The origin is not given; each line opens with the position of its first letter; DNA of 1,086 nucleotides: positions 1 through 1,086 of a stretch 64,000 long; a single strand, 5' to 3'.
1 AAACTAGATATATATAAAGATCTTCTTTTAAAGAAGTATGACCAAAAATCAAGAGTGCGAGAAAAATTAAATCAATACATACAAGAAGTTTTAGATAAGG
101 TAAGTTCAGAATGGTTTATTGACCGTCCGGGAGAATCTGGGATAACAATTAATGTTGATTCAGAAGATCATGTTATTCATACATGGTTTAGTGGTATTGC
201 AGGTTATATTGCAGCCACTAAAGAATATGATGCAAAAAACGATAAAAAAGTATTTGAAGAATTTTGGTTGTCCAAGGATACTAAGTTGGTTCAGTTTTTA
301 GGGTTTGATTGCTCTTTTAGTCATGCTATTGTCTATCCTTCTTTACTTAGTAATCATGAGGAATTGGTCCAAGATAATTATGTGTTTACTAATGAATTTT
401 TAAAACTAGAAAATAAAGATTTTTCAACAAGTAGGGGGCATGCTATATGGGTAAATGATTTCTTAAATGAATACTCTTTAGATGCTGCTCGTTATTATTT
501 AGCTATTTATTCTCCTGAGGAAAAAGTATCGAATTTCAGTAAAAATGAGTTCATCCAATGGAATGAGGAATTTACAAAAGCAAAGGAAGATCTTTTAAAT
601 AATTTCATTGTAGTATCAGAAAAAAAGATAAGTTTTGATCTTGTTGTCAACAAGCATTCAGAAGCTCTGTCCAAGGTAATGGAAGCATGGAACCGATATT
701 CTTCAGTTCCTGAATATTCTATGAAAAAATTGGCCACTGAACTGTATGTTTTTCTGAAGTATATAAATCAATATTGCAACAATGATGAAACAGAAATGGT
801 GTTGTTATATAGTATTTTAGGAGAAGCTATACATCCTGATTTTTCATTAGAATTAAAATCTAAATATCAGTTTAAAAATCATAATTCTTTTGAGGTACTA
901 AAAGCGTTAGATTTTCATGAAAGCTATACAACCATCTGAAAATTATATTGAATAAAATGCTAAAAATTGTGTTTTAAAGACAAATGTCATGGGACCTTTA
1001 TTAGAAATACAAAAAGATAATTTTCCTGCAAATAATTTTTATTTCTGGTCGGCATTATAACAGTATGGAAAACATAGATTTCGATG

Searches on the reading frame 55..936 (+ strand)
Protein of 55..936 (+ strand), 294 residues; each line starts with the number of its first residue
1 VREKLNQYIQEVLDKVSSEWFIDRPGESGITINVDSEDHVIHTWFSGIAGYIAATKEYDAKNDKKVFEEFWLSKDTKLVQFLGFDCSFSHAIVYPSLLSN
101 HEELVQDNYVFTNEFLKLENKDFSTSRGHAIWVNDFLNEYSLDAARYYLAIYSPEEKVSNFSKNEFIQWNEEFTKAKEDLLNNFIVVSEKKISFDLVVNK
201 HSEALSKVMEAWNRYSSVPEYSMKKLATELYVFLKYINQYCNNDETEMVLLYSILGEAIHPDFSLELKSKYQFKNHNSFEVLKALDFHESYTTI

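Call 6: search_protein_families(library=pfam, proteins=[window:55-936:+], max_evalue=0.001)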
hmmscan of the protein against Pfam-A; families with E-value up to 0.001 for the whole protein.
window:55-936:+ (294 aa): 1 family
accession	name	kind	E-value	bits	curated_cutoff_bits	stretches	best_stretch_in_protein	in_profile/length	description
PF09334.17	tRNA-synt_1g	-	5.2e-34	118.1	20.1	1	2-174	207-380/391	tRNA synthetases class I (M)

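Call 19: search_protein_families(library=ncbifam, proteins=[window:55-936:+], max_evalue=0.01)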
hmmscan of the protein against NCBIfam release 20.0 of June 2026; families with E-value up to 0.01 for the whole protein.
window:55-936:+ (294 aa): 10 families
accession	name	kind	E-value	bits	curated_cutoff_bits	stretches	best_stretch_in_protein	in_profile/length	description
NF008859.0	PRK11893.2-1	equivalog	1.6e-71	241.8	553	1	1-278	208-486/498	methionine--tRNA ligase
NF001100.0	PRK00133.1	equivalog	2.2e-33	115.7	587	1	3-244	213-456/676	methionine--tRNA ligase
TIGR00398.1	metG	equivalog_domain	5.4e-31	107.9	336.35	1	2-244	209-456/530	methionine--tRNA ligase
NF008900.0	PRK12267.1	equivalog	8.1e-18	64.2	598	1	28-243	213-427/648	methionine--tRNA ligase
NF008863.0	PRK11893.2-5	equivalog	3e-15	55.8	551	1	74-222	284-435/531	methionine--tRNA ligase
NF008861.0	PRK11893.2-3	equivalog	5.7e-12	45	633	1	70-271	282-478/496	methionine--tRNA ligase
NF008957.0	PRK12300.1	subfamily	1.2e-05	23.5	677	1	110-247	614-749/946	leucine--tRNA ligase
TIGR00395.1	leuS_arch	equivalog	0.00092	17.3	648.5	1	111-251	609-750/938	leucine--tRNA ligase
TIGR00435.1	cysS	equivalog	0.00094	18.4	340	1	108-207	251-352/466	cysteine--tRNA ligase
NF008860.0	PRK11893.2-2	equivalog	0.0022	17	761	0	80-149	330-398/583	methionine--tRNA ligase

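Call 31: search_solved_structures(query=window:55-936:+, max_evalue=0.001)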
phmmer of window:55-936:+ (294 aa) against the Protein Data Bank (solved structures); distinct sequences matched with E-value up to 0.001: 20.
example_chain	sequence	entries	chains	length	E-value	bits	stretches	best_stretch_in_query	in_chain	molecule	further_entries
1rqg_A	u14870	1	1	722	4e-20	75.4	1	19-180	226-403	Methionyl-tRNA synthetase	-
8bru_A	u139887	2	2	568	1.2e-11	47.6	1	4-152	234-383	Methionine--tRNA ligase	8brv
8brw_A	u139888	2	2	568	1.2e-11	47.6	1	4-152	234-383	Methionine--tRNA ligase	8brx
9l8v_A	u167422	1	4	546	2.4e-11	46.6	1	3-166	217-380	Methionine-tRNA ligase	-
9vq4_A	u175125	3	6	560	2.5e-11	46.5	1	3-166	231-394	Methionine-tRNA ligase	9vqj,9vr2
3h9c_A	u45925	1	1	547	3.1e-10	42.9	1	4-152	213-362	Methionyl-tRNA synthetase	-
1qqt_A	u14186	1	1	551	3.2e-10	42.9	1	4-152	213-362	METHIONYL-TRNA SYNTHETASE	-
1p7p_A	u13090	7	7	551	3.2e-10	42.9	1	4-152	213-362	Methionyl-tRNA synthetase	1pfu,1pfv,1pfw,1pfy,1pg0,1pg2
1f4l_A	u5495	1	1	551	3.2e-10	42.9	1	4-152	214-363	METHIONYL-TRNA SYNTHETASE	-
6spn_A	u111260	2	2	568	3.4e-10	42.8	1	4-152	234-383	Methionine--tRNA ligase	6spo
6spp_A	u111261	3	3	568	3.4e-10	42.8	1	4-152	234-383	Methionine--tRNA ligase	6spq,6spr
7wpi_A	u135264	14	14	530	1.6e-09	40.5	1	36-211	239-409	Methionine--tRNA ligase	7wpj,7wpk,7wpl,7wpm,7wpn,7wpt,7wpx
4qrd_A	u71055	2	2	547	1.8e-09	40.4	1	36-211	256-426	Methionyl-tRNA synthetase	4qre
5urb_A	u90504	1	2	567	8.4e-09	38.2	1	18-168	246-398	Methionine--tRNA ligase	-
5gl7_A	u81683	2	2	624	1.4e-08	37.4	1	36-183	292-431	Methionine--tRNA ligase, cytoplasmic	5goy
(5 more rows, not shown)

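Call 40: find_homologous_proteins(query=window:55-936:+, max_evalue=1e-10)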
Query window:55-936:+ (294 aa): 52 proteins with E <= 1e-10 among 918 candidates.
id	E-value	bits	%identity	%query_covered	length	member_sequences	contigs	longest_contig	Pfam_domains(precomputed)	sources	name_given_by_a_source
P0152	1.3e-190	650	100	100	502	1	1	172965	PF09334.18,PF01406.26,PF00133.29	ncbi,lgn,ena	-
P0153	1.4e-65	239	44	93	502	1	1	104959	PF09334.18,PF01406.26,PF01921.25,PF00133.29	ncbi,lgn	-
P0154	2.9e-63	232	43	92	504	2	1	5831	PF09334.18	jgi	jgi:methionyl-tRNA synthetase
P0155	1.3e-62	230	45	91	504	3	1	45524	PF09334.18,PF01921.25,PF00133.29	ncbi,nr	ncbi:MAG TPA: class I tRNA ligase family protein [Puia sp.]|nr:class I tRNA ligase family protein [P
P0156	1.7e-62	229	43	92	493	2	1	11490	PF09334.18,PF01406.26,PF01921.25,PF00133.29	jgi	jgi:methionyl-tRNA synthetase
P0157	7.8e-62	227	45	92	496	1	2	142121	PF09334.18,PF01406.26,PF01921.25,PF00133.29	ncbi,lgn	-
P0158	9.6e-62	227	43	92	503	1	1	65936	PF09334.18,PF01406.26,PF01921.25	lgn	-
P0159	1.9e-61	226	41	92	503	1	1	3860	PF09334.18,PF00133.29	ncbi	-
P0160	4.1e-61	225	42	90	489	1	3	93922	PF09334.18,PF01406.26,PF01921.25,PF00133.29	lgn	-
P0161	7.8e-61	224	43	90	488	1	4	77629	PF09334.18,PF00133.29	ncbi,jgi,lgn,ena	-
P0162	9.6e-61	223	42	92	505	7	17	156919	PF09334.18,PF01406.26,PF01921.25,PF00133.29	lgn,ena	-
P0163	2.2e-60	222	43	94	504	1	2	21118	PF09334.18,PF01406.26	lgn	-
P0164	2.5e-60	222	42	92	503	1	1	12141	PF09334.18,PF01406.26,PF01921.25,PF00133.29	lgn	-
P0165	2.6e-60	222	44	92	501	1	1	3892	PF09334.18,PF01406.26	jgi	jgi:methionyl-tRNA synthetase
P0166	7.7e-60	221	43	94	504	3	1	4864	PF09334.18,PF01406.26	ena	-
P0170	4.5e-59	218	43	92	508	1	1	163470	PF09334.18,PF01406.26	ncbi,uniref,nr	ncbi:class I tRNA ligase family protein [Kordia sp. YSTF-M3]|uniref:Class I tRNA ligase family prote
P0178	3.0e-51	192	40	96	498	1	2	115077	PF09334.18,PF00133.29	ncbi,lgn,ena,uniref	ncbi:class I tRNA ligase family protein [Yeosuana marina]|uniref:class I tRNA ligase family protein 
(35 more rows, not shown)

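Call 41: find_encoding_contigs(protein=P0152, flank=10000, max_places=4)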
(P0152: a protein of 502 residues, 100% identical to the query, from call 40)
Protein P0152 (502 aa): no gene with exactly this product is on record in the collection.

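Call 43: find_encoding_contigs(protein=P0153, flank=10000, max_places=2)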
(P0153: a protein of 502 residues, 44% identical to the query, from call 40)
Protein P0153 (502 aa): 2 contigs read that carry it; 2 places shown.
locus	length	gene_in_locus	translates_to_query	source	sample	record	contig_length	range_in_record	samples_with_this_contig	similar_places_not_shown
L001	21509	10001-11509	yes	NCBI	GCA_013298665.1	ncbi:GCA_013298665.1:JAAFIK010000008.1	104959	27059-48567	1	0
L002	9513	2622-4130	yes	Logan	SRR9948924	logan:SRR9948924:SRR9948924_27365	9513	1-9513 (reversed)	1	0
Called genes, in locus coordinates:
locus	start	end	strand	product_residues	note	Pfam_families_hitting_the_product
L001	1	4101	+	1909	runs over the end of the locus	PF18563:TubC_N (weak), PF00668:Condensation, PF00501:AMP-binding, PF13193:AMP-binding_C (faint), PF00550:PP-binding, PF00668:Condensation, PF00550:PP-binding, PF00975:Thioesterase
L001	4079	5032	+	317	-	PF08541:ACP_syn_III_C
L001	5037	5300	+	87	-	-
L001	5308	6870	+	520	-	PF00501:AMP-binding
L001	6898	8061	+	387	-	PF00067:p450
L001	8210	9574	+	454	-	PF13434:Lys_Orn_oxgnase, PF13738:Pyr_redox_3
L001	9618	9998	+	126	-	PF07883:Cupin_2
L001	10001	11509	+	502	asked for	PF00133:tRNA-synt_1 (faint), PF01406:tRNA-synt_1e (faint), PF01921:tRNA-synt_1f (faint), PF09334:tRNA-synt_1g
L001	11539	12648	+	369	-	PF00890:FAD_binding_2 (faint), PF01266:DAO, PF13450:NAD_binding_8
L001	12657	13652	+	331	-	PF13458:Peripla_BP_6 (weak), PF01094:ANF_receptor (faint), PF13458:Peripla_BP_6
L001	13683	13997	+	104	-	PF03079:ARD (weak), PF07883:Cupin_2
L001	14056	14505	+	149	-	PF00583:Acetyltransf_1, PF13508:Acetyltransf_7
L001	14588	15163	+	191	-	PF01965:DJ-1_PfpI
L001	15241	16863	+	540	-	PF00005:ABC_tran, PF02463:SMC_N (faint), PF13304:AAA_21 (weak)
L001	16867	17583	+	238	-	PF00561:Abhydrolase_1 (weak), PF00975:Thioesterase, PF12697:Abhydrolase_6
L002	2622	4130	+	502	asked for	PF00133:tRNA-synt_1 (faint), PF01406:tRNA-synt_1e (faint), PF01921:tRNA-synt_1f (faint), PF09334:tRNA-synt_1g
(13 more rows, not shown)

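Call 44: find_encoding_contigs(protein=P0170, flank=10000, max_places=2)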
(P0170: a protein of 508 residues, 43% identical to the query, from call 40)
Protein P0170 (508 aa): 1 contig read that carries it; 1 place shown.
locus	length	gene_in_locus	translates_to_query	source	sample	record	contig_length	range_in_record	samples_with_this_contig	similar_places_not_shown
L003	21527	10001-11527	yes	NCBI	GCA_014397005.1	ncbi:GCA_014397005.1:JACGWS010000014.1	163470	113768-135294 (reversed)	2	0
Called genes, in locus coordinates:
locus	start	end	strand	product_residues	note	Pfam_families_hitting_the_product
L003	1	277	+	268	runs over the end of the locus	PF14534:DUF4440 (faint)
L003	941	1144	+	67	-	-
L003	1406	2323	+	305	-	PF00196:GerE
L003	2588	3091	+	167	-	PF02357:NusG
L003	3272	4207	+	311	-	PF08541:ACP_syn_III_C (weak)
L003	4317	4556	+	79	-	-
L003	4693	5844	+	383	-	PF00067:p450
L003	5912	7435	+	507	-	PF00501:AMP-binding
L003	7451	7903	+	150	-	PF00583:Acetyltransf_1, PF13673:Acetyltransf_10 (weak), PF13508:Acetyltransf_7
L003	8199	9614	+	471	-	PF00202:Aminotran_3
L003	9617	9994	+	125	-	PF01050:MannoseP_isomer (weak), PF07883:Cupin_2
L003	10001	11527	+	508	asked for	PF01406:tRNA-synt_1e (faint), PF09334:tRNA-synt_1g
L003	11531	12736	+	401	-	PF00890:FAD_binding_2 (weak), PF01134:GIDA, PF01266:DAO (weak), PF01494:FAD_binding_3, PF05834:Lycopene_cycl (faint), PF07992:Pyr_redox_2 (weak), PF12831:FAD_oxidored (weak), PF13450:NAD_binding_8 (weak)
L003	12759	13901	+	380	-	PF01266:DAO, PF13450:NAD_binding_8 (faint)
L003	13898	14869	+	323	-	PF13458:Peripla_BP_6, PF01094:ANF_receptor (weak)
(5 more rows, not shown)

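Call 46: find_encoding_contigs(protein=P0157, flank=10000, max_places=2)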
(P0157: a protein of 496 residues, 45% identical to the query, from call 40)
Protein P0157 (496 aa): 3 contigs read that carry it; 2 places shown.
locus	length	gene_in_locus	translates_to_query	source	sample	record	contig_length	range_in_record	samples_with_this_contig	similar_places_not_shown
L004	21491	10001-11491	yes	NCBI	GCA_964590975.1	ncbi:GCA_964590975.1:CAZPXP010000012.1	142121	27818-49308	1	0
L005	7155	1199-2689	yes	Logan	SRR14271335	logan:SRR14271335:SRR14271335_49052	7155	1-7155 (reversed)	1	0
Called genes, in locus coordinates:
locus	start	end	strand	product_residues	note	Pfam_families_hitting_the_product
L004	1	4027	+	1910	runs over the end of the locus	PF18563:TubC_N (weak), PF00668:Condensation, PF00501:AMP-binding, PF00550:PP-binding, PF00668:Condensation, PF00550:PP-binding, PF00975:Thioesterase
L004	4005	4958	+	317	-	PF08541:ACP_syn_III_C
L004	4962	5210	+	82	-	-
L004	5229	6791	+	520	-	PF00501:AMP-binding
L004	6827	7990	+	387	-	PF00067:p450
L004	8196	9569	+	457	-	PF13434:Lys_Orn_oxgnase, PF13738:Pyr_redox_3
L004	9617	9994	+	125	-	PF02311:AraC_binding (weak), PF07883:Cupin_2, PF22200:ExsA_N (weak)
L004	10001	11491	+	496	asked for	PF00133:tRNA-synt_1 (faint), PF01406:tRNA-synt_1e (faint), PF01921:tRNA-synt_1f (faint), PF09334:tRNA-synt_1g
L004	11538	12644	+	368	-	PF01266:DAO, PF13450:NAD_binding_8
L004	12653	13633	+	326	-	PF13458:Peripla_BP_6, PF01094:ANF_receptor (weak), PF13458:Peripla_BP_6 (weak)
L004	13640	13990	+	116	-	PF02311:AraC_binding (faint), PF07883:Cupin_2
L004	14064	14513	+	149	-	PF00583:Acetyltransf_1, PF13508:Acetyltransf_7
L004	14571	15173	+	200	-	PF01965:DJ-1_PfpI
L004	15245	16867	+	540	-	PF00005:ABC_tran, PF02463:SMC_N (faint), PF13304:AAA_21 (faint)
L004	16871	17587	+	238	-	PF00561:Abhydrolase_1 (weak), PF00975:Thioesterase, PF12697:Abhydrolase_6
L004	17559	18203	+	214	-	PF01648:ACPS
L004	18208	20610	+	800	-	PF01804:Penicil_amidase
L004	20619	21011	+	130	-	-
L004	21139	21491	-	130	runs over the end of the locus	-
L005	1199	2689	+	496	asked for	PF00133:tRNA-synt_1 (faint), PF01406:tRNA-synt_1e (faint), PF01921:tRNA-synt_1f (faint), PF09334:tRNA-synt_1g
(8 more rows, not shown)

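Call 47: find_encoding_contigs(protein=P0178, flank=10000, max_places=2)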
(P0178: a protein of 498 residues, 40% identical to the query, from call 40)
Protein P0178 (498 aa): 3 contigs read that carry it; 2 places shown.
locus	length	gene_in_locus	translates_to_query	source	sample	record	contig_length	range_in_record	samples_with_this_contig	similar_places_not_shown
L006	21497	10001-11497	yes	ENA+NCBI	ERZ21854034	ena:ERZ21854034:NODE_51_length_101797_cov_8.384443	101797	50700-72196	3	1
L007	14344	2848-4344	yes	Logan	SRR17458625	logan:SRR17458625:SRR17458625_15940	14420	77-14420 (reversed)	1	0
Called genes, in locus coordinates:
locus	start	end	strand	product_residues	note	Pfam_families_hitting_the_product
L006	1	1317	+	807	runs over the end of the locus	PF13620:CarboxypepD_reg, PF13715:CarbopepD_reg_2, PF07715:Plug, PF14905:OMP_b-brl_3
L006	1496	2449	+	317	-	PF08541:ACP_syn_III_C (weak)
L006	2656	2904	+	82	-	-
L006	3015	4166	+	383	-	PF00067:p450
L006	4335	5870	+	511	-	PF00501:AMP-binding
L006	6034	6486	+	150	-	PF00583:Acetyltransf_1, PF13673:Acetyltransf_10 (weak), PF13508:Acetyltransf_7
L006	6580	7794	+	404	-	PF01494:FAD_binding_3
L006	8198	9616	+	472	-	PF00202:Aminotran_3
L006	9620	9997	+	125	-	PF02311:AraC_binding (weak), PF07883:Cupin_2, PF22200:ExsA_N (weak)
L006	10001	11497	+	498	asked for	PF00133:tRNA-synt_1 (faint), PF09334:tRNA-synt_1g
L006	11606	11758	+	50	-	-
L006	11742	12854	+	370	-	PF01266:DAO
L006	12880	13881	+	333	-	PF13458:Peripla_BP_6, PF01094:ANF_receptor (faint)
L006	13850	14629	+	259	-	PF25084:LbH_EIF2B, PF14602:Hexapep_2 (faint), PF25087:GMPPB_C (faint), PF00132:Hexapep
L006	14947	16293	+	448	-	PF13434:Lys_Orn_oxgnase, PF13738:Pyr_redox_3, PF07992:Pyr_redox_2 (faint)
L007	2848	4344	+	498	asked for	PF00133:tRNA-synt_1 (faint), PF09334:tRNA-synt_1g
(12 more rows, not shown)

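Call 48: find_encoding_contigs(protein=P0155, flank=10000, max_places=1)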
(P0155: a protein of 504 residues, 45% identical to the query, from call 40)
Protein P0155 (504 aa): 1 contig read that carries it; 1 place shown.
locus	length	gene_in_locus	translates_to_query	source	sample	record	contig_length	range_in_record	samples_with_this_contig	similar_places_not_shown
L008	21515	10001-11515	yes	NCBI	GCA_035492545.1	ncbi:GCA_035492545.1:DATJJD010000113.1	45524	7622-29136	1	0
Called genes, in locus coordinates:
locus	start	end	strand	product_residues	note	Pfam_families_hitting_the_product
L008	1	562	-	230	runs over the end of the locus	PF00072:Response_reg, PF00196:GerE (weak)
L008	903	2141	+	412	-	PF00890:FAD_binding_2 (weak), PF01266:DAO, PF01494:FAD_binding_3, PF01946:Thi4 (faint), PF07992:Pyr_redox_2 (faint), PF12831:FAD_oxidored (faint), PF13450:NAD_binding_8 (weak)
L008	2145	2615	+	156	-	-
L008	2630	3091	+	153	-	PF13302:Acetyltransf_3 (weak), PF00583:Acetyltransf_1, PF13673:Acetyltransf_10 (weak), PF08445:FR47 (faint), PF13508:Acetyltransf_7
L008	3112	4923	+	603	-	PF00561:Abhydrolase_1, PF12697:Abhydrolase_6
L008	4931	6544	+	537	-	PF00501:AMP-binding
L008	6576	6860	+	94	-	PF00550:PP-binding (weak)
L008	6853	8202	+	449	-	PF07992:Pyr_redox_2 (weak), PF13434:Lys_Orn_oxgnase, PF13454:NAD_binding_9 (faint), PF13738:Pyr_redox_3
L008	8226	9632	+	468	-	PF00202:Aminotran_3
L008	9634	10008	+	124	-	PF02311:AraC_binding (weak), PF07883:Cupin_2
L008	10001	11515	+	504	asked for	PF00133:tRNA-synt_1 (weak), PF01921:tRNA-synt_1f (faint), PF09334:tRNA-synt_1g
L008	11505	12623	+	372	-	PF01266:DAO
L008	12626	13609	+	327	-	PF13458:Peripla_BP_6, PF01094:ANF_receptor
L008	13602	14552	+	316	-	PF00135:COesterase, PF20434:BD-FAE, PF07859:Abhydrolase_3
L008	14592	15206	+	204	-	PF25087:GMPPB_C (faint), PF00132:Hexapep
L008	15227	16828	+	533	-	PF18456:CmlA_N, PF13483:Lactamase_B_3, PF12706:Lactamase_B_2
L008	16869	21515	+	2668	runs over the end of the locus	PF00501:AMP-binding, PF00550:PP-binding, PF00668:Condensation, PF00501:AMP-binding, PF13193:AMP-binding_C, PF00550:PP-binding, PF00668:Condensation, PF00550:PP-binding, +2 more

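Call 49: find_encoding_contigs(protein=P0162, flank=10000, max_places=1)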
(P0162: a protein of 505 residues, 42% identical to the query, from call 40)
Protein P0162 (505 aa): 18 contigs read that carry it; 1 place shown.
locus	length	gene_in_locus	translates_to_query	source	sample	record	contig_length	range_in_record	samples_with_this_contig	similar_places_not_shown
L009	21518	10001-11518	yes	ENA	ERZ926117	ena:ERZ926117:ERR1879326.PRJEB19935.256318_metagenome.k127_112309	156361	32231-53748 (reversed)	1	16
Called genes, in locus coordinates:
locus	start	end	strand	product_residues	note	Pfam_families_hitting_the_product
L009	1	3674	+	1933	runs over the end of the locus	PF00668:Condensation, PF00501:AMP-binding, PF13193:AMP-binding_C (faint), PF00550:PP-binding, PF00668:Condensation, PF00550:PP-binding, PF00975:Thioesterase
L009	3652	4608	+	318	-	PF08541:ACP_syn_III_C (weak)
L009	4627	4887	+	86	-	-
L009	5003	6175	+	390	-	PF00067:p450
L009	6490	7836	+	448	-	PF07992:Pyr_redox_2, PF13434:Lys_Orn_oxgnase, PF13738:Pyr_redox_3 (faint)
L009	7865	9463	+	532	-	PF00501:AMP-binding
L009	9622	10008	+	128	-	PF07883:Cupin_2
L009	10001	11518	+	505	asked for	PF00133:tRNA-synt_1 (faint), PF01406:tRNA-synt_1e (faint), PF01921:tRNA-synt_1f (faint), PF09334:tRNA-synt_1g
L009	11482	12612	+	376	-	PF00070:Pyr_redox (faint), PF00890:FAD_binding_2 (weak), PF01266:DAO, PF07992:Pyr_redox_2 (faint), PF13450:NAD_binding_8, PF13738:Pyr_redox_3 (faint)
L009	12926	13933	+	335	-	PF13458:Peripla_BP_6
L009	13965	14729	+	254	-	PF25084:LbH_EIF2B (faint), PF25087:GMPPB_C (faint), PF00132:Hexapep (weak)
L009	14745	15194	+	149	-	PF00583:Acetyltransf_1, PF13673:Acetyltransf_10 (weak), PF13508:Acetyltransf_7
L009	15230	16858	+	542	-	PF13304:AAA_21 (faint), PF02463:SMC_N (weak), PF13555:AAA_29 (weak), PF00005:ABC_tran, PF01637:ATPase_2 (weak)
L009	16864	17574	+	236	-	PF00975:Thioesterase, PF12697:Abhydrolase_6 (weak)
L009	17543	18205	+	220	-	PF22624:AASDHPPT_N (weak), PF01648:ACPS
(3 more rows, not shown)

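Call 76: search_protein_families(library=pfam, proteins=[L008:6576-6857:+, L004:4962-5207:+], max_evalue=0.01)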
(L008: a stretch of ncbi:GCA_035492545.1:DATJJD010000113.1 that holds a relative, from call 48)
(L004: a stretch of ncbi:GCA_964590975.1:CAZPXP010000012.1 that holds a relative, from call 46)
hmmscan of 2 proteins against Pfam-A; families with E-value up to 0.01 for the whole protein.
L008:6576-6857:+ (94 aa): 1 family
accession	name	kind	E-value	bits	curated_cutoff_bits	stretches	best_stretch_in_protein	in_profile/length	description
PF00550.31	PP-binding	-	7.7e-06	26.5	20.8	1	23-58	14-49/67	Phosphopantetheine attachment site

L004:4962-5207:+ (82 aa): 1 family
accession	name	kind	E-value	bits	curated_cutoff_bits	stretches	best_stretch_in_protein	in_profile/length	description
PF00550.31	PP-binding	-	3.7e-05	24.3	20.8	1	22-72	15-66/67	Phosphopantetheine attachment site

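Call 77: find_encoding_contigs(protein=P0163, flank=10000, max_places=2)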
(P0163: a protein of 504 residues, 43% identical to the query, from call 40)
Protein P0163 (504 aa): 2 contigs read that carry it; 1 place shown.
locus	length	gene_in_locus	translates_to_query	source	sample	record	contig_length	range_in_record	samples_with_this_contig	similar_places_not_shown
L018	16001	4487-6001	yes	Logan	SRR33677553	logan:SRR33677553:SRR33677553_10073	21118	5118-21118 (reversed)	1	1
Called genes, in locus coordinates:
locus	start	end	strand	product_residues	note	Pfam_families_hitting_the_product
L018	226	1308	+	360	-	PF13458:Peripla_BP_6, PF13433:Peripla_BP_5 (weak), PF01094:ANF_receptor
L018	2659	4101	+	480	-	PF00202:Aminotran_3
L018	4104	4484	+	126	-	PF02311:AraC_binding (faint), PF07883:Cupin_2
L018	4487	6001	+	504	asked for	PF01406:tRNA-synt_1e (faint), PF09334:tRNA-synt_1g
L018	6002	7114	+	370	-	PF01266:DAO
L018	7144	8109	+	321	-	PF13458:Peripla_BP_6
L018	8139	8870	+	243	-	PF25084:LbH_EIF2B, PF25087:GMPPB_C, PF00132:Hexapep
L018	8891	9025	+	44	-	-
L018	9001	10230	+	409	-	PF00696:AA_kinase, PF22468:ACT_9 (faint)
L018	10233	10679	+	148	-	PF00583:Acetyltransf_1, PF13673:Acetyltransf_10, PF13508:Acetyltransf_7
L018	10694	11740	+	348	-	PF07992:Pyr_redox_2, PF13738:Pyr_redox_3, PF00070:Pyr_redox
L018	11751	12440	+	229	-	PF00975:Thioesterase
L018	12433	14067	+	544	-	PF02463:SMC_N (faint), PF00005:ABC_tran, PF13304:AAA_21 (faint)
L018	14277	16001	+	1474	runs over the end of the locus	PF00668:Condensation, PF00501:AMP-binding, PF00550:PP-binding, PF00668:Condensation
